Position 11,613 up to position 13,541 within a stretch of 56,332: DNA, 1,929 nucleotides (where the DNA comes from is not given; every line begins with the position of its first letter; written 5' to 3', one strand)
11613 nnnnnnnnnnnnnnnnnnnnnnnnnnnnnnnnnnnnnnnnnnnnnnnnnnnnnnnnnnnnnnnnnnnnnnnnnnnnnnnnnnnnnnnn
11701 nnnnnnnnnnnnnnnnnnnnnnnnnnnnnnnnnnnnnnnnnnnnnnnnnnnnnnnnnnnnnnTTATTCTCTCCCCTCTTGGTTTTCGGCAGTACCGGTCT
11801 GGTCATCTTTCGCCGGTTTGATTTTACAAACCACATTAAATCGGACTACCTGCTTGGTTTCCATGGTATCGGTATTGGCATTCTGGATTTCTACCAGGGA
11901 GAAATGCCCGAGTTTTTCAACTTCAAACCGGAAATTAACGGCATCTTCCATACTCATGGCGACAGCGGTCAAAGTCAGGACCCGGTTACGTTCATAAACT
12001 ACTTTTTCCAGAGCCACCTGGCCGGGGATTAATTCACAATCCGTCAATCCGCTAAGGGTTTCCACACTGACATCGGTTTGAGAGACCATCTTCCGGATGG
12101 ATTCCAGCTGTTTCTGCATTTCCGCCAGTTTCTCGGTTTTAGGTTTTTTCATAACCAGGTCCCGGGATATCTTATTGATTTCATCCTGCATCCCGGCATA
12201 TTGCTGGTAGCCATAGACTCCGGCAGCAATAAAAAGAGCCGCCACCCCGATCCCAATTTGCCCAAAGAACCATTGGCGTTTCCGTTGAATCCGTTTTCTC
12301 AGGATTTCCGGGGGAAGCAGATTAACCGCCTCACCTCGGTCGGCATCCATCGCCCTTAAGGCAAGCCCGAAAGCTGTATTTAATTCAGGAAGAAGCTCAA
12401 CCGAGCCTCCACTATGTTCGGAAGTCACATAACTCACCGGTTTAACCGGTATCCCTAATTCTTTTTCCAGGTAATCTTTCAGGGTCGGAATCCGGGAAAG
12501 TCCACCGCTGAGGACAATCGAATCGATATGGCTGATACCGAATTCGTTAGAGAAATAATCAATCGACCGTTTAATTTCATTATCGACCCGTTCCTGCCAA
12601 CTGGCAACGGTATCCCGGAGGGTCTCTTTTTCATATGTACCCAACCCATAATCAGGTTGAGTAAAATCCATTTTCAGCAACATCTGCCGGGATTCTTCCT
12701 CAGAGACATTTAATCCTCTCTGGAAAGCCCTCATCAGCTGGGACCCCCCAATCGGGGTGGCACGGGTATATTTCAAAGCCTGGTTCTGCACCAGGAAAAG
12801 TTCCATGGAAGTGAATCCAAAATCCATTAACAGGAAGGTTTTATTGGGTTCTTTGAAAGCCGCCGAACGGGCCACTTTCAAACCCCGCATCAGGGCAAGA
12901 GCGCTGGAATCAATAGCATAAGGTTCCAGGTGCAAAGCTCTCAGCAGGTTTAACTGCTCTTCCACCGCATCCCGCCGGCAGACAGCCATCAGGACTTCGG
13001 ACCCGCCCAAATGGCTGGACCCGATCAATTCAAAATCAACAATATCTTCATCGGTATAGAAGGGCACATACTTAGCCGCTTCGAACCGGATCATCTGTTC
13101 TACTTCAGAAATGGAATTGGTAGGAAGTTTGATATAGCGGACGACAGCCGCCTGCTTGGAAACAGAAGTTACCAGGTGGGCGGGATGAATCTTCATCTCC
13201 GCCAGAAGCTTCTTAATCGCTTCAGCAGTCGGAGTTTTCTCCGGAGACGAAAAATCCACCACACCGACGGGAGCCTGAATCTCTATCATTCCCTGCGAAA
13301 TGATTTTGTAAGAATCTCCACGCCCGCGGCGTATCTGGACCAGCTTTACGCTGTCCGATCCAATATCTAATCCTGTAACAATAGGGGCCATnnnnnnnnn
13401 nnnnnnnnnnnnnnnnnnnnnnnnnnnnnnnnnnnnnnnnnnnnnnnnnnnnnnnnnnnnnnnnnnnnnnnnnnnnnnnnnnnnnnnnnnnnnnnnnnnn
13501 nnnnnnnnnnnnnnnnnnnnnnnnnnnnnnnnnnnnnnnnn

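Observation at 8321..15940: Pilus operon mixing T2SS minor pseudopilins (GspI/J/K) with T4P assembly proteins (PilM-PilN fusion, PilO, PilP-like, PilQ), but lacking ATPase, platform and prepilin peptidase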

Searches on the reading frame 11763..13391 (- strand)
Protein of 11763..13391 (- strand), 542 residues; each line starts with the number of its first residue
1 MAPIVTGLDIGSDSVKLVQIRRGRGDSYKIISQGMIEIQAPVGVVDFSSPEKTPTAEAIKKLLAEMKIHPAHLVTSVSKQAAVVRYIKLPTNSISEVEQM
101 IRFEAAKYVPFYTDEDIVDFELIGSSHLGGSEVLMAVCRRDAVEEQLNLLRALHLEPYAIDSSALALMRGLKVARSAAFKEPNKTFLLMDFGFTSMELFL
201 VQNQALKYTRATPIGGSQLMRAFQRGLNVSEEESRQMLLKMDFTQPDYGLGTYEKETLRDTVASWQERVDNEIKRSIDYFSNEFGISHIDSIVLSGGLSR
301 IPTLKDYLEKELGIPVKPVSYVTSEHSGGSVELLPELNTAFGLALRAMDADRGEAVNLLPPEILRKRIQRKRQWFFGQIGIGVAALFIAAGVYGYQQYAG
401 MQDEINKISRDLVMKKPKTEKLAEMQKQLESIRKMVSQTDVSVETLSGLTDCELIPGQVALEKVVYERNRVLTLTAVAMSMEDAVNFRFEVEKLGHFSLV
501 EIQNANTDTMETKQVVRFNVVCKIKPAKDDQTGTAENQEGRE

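Call 4: search_protein_families(library=pfam, proteins=[window:11763-13391:-], max_evalue=0.01)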
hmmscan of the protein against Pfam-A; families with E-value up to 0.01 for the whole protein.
window:11763-13391:- (542 aa): 3 families
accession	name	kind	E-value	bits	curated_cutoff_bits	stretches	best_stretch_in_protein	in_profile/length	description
PF11104.14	PilM_2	-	1.3e-41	143.1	27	1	7-347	1-339/340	Type IV pilus assembly protein PilM;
PF14450.12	FtsA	-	1.6e-07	32.1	31.8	1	188-318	2-109/127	Cell division protein FtsA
PF05137.18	PilN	-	0.00013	22.4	22.8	1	454-524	9-78/78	Fimbrial assembly protein (PilN)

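Call 8: search_protein_families(library=ncbifam, proteins=[window:11763-13391:-], max_evalue=0.01)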
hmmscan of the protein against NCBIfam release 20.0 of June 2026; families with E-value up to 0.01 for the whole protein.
window:11763-13391:- (542 aa): 6 families
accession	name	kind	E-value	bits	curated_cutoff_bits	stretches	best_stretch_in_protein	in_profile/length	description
TIGR01175.1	pilM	subfamily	7.7e-52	176.4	133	1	4-347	4-347/348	type IV pilus assembly protein PilM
NF045709.1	Amuc_1101_fam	equivalog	1e-37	130.3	650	1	8-439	10-440/608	Amuc_1101 family PilM-like pilus complex protein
TIGR03706.1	exo_poly_only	exception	9.3e-06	25.1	307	1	179-237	122-178/300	exopolyphosphatase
TIGR01174.1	ftsA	equivalog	0.00012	21.3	175.85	0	183-241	195-253/371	cell division protein FtsA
NF053738.1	S2SprSpoIIQBc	equivalog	0.005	16.5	250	1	366-440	16-90/232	stage II sporulation protein SpoIIQ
TIGR01709.2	typeII_sec_gspL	equivalog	0.0069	15.5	65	0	340-509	207-388/392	type II secretion system protein GspL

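Call 9: find_encoding_contigs(protein=window:11763-13391:-, flank=10000, max_places=6)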
Protein window:11763-13391:- (542 aa): 4 contigs read that carry it; 3 places shown.
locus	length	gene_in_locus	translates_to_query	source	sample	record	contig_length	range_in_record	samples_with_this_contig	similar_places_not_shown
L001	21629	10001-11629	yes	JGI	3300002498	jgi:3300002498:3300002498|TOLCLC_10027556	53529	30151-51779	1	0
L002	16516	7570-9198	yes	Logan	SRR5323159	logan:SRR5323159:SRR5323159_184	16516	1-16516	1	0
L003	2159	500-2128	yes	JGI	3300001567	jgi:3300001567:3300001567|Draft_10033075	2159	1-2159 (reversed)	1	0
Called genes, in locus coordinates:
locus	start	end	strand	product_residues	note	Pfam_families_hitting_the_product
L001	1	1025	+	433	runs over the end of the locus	PF01053:Cys_Met_Meta_PP, PF01041:DegT_DnrJ_EryC1, PF00266:Aminotran_5 (faint)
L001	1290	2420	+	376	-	PF01053:Cys_Met_Meta_PP, PF06838:Met_gamma_lyase (faint), PF00155:Aminotran_1_2 (weak), PF01041:DegT_DnrJ_EryC1 (weak), PF00266:Aminotran_5 (faint)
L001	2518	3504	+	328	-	PF00291:PALP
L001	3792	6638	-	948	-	PF02838:Glyco_hydro_20b, PF00728:Glyco_hydro_20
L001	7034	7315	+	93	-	PF01713:Smr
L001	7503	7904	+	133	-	-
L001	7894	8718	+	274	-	PF07963:N_methyl (weak), PF11612:T2SSJ (weak)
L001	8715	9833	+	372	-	PF21687:T2SSK_1st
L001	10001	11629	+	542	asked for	PF11104:PilM_2, PF14450:FtsA (weak)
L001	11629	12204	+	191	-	-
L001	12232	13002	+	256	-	-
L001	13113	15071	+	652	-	PF07660:STN (weak), PF03958:Secretin_N, PF00263:Secretin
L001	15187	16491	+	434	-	-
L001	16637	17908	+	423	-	-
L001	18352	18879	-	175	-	-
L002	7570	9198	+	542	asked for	PF11104:PilM_2, PF14450:FtsA (weak)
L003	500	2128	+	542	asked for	PF11104:PilM_2, PF14450:FtsA (weak)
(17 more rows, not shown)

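Call 10: find_homologous_proteins(query=window:11763-13391:-)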
Query window:11763-13391:- (542 aa): 32 proteins with E <= 0.001 among 8000 candidates.
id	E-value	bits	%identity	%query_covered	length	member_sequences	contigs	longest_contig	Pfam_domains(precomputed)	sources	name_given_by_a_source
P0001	0.0e+0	1184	100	100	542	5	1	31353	PF14450.13,PF11104.15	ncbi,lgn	-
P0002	0.0e+0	1044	87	100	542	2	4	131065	PF14450.13,PF11104.15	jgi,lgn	jgi:type IV pilus assembly protein PilM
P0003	7.5e-203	693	60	99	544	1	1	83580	PF14450.13,PF11104.15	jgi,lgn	-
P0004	3.1e-187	641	55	99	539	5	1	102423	PF14450.13,PF11104.15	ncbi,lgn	-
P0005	4.2e-183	628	55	98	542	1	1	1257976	PF14450.13,PF11104.15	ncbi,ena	-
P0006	8.3e-107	376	38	97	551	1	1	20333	PF06723.20,PF05137.19,PF11104.15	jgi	jgi:type IV pilus assembly protein PilM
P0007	9.9e-106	373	38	97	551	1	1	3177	PF06723.20,PF14450.13,PF05137.19,PF11104.15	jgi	jgi:type IV pilus assembly protein PilM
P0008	8.7e-104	366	40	88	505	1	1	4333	PF06723.20,PF05137.19,PF11104.15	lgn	-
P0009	4.9e-103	364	37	98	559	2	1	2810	PF06723.20,PF05137.19,PF11104.15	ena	-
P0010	5.3e-102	360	37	97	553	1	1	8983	PF25216.1,PF06723.20,PF14450.13,PF05137.19,PF11104.15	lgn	-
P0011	4.4e-98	347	35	97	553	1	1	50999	PF25216.1,PF06723.20,PF14450.13,PF05137.19,PF11104.15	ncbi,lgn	ncbi:MAG: type IV pilus assembly protein PilM [bacterium]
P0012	3.6e-92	328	36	97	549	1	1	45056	PF14450.13,PF05137.19,PF11104.15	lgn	-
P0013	4.5e-92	328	36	97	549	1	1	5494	PF14450.13,PF05137.19,PF11104.15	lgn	-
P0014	3.0e-22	97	26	63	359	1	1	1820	PF06723.20,PF05134.20,PF14450.13,PF11104.15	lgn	-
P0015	4.8e-22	97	29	64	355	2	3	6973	PF14450.13,PF11104.15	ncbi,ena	-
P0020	7.4e-14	70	25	46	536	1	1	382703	PF14450.13,PF11104.15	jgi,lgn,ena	-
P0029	1.7e-7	49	23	63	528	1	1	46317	PF14450.13,PF11104.15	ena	-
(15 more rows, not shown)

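Call 12: find_encoding_contigs(protein=P0005, flank=10000, max_places=2)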
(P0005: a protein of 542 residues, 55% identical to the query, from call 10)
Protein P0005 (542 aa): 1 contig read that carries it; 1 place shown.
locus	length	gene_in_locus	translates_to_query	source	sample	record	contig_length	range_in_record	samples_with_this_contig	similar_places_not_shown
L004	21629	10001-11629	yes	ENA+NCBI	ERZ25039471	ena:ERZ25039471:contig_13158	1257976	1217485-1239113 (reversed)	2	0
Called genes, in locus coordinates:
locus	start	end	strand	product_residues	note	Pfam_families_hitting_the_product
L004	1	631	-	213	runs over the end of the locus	PF24096:DUF7379 (weak)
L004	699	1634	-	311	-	PF00891:Methyltransf_2, PF13489:Methyltransf_23 (weak)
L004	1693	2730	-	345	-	-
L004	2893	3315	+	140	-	PF00072:Response_reg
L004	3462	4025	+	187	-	PF00702:Hydrolase (weak), PF08645:PNK3P, PF13419:HAD_2 (weak), PF13242:Hydrolase_like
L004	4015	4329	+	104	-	PF01713:Smr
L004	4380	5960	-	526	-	PF02366:PMT, PF13231:PMT_2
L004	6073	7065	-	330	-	PF13964:Beta-prop_Calicin (faint), PF24681:Kelch_KLHDC2_KLHL20_DRC7, PF24996:NANM (faint), PF25210:Kelch_FKB95 (faint), PF13415:Beta-prop_FBX42 (weak), PF24981:Beta-prop_ATRN-LZTR1, PF01344:Kelch_1 (weak)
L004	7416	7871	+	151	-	-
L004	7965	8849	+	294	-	-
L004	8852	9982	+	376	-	PF14341:PilX_N (weak)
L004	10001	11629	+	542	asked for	PF11104:PilM_2, PF14450:FtsA (faint)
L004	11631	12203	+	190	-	-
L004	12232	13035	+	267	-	-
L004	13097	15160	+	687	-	PF07660:STN (weak), PF03958:Secretin_N, PF00263:Secretin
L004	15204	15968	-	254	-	PF01209:Ubie_methyltran (faint), PF13489:Methyltransf_23, PF13847:Methyltransf_31, PF08241:Methyltransf_11, PF08242:Methyltransf_12 (weak), PF13649:Methyltransf_25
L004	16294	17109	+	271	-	-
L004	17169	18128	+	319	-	PF13229:Beta_helix (weak), PF05048:NosD (weak)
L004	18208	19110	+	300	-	PF13229:Beta_helix (faint), PF05048:NosD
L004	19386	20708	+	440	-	PF01609:DDE_Tnp_1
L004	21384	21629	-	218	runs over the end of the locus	-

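Call 13: find_encoding_contigs(protein=P0011, flank=10000, max_places=2)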
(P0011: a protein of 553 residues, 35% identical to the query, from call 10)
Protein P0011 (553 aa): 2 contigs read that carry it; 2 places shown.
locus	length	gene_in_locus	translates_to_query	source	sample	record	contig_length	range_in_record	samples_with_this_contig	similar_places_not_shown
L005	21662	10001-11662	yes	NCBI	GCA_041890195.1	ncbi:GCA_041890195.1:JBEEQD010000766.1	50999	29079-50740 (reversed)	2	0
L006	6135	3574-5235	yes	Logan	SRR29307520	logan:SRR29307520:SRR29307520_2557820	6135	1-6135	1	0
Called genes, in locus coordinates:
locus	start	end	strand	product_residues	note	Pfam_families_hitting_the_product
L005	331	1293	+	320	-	PF02563:Poly_export, PF10531:SLBB, PF22461:SLBB_2, PF10531:SLBB (weak), PF22461:SLBB_2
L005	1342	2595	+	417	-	PF04015:DUF362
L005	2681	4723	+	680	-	PF13807:GNVR (weak)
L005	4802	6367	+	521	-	PF01943:Polysacc_synt, PF13440:Polysacc_synt_3 (faint), PF03023:MurJ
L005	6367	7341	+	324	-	PF03279:Lip_A_acyltrans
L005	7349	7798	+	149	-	-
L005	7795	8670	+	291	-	PF11612:T2SSJ (faint)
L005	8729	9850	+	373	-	PF21687:T2SSK_1st (weak), PF03934:T2SSK (faint)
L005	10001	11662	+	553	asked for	PF11104:PilM_2, PF25216:Volactin (faint), PF06723:MreB_Mbl (faint), PF14450:FtsA (weak), PF05137:PilN (weak)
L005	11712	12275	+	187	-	-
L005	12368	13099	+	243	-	-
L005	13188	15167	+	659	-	PF16344:FecR_C (faint), PF03958:Secretin_N, PF00263:Secretin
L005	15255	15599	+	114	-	-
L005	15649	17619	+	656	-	PF13240:Zn_Ribbon_1 (weak), PF00515:TPR_1 (weak), PF13414:TPR_11 (weak), PF00158:Sigma54_activat, PF14532:Sigma54_activ_2, PF07728:AAA_5, PF25601:AAA_lid_14, PF02954:HTH_8, +18 more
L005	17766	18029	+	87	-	-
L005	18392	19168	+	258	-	PF00142:Fer4_NifH, PF01656:CbiA, PF02374:ArsA_ATPase (weak), PF06564:CBP_BcsQ (weak), PF09140:MipZ (weak), PF10609:ParA, PF13614:AAA_31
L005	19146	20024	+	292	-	PF02195:ParB_N, PF17762:HTH_ParB, PF23552:ParB_C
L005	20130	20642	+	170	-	PF11969:DcpS_C, PF01230:HIT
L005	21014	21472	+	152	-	PF05163:DinB, PF12867:DinB_2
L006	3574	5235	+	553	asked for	PF11104:PilM_2, PF25216:Volactin (faint), PF06723:MreB_Mbl (faint), PF14450:FtsA (weak), PF05137:PilN (weak)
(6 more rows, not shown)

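Call 15: find_related_loci(query=A1, collection=genome_contigs, flank=10000)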
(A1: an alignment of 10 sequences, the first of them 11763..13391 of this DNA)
Query A1 (542 aa) in genome_contigs; peptide patterns used: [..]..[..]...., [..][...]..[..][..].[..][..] (x = any residue, [..] = any of these).
235 stretches matched a pattern; 4 encode a relative of the query (tblastn E <= 1e-3); 4 distinct loci.
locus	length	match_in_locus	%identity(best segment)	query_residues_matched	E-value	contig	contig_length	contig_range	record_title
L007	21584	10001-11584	55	1-537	0e+0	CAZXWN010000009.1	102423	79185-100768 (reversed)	MAG TPA_asm: uncultured bacterium isolate binchicken_co158_136 genome assembly, contig: NODE_165_length_102423_cov_9.883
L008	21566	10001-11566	55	1-531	0e+0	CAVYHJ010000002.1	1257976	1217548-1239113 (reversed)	MAG: uncultured bacterium isolate MFD01231.bin.1.77 genome assembly, contig: contig_13158, whole genome shotgun sequence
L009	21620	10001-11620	35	1-524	2e-108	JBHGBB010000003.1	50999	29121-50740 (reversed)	MAG: bacterium isolate SBS.BIN.55 SBSBIN55_contig_3, whole genome shotgun sequence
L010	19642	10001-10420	22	188-320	5e-5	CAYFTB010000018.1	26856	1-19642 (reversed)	MAG TPA_asm: uncultured Proteiniphilum sp. isolate ERP107106_co2_165 genome assembly, contig: NODE_1500_length_26856_cov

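Call 20: list_cluster_members(proteins=[window:11763-13391:-, window:8321-10303:-, window:38185-40389:+, window:13559-14677:-, window:10390-11163:-, window:20972-22141:-, P0005, P0004, P0011])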
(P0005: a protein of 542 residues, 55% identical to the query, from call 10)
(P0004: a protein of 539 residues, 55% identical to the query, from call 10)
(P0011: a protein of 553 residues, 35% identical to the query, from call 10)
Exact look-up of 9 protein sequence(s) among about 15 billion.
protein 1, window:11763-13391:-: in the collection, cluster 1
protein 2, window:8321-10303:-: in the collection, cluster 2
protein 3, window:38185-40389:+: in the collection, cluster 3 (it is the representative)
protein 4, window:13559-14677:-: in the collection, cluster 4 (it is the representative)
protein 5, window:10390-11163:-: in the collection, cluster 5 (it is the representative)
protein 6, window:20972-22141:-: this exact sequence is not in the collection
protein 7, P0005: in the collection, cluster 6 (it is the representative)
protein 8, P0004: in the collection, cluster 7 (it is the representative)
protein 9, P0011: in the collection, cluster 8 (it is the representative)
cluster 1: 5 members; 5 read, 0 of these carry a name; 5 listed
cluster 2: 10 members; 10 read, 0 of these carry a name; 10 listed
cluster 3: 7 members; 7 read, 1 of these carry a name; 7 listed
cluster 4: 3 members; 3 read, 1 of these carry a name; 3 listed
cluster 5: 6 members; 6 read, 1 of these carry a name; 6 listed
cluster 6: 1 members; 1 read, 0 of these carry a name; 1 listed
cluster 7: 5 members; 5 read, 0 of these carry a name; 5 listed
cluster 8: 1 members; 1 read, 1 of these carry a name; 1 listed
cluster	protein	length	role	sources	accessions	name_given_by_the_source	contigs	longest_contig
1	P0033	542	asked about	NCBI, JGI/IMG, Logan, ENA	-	-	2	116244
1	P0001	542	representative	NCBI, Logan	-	-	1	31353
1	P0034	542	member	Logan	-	-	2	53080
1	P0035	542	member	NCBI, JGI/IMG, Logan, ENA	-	-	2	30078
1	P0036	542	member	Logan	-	-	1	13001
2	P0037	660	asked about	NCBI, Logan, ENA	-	-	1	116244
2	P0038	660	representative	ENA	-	-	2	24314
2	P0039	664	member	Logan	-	-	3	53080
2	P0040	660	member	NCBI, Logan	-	-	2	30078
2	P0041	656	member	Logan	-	-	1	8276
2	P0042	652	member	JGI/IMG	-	-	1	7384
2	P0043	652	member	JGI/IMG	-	-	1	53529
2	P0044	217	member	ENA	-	-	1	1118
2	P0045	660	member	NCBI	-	-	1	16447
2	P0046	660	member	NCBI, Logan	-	-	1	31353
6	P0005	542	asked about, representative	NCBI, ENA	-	-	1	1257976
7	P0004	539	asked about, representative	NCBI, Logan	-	-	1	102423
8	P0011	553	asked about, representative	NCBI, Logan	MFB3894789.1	MAG: type IV pilus assembly protein PilM [bacterium]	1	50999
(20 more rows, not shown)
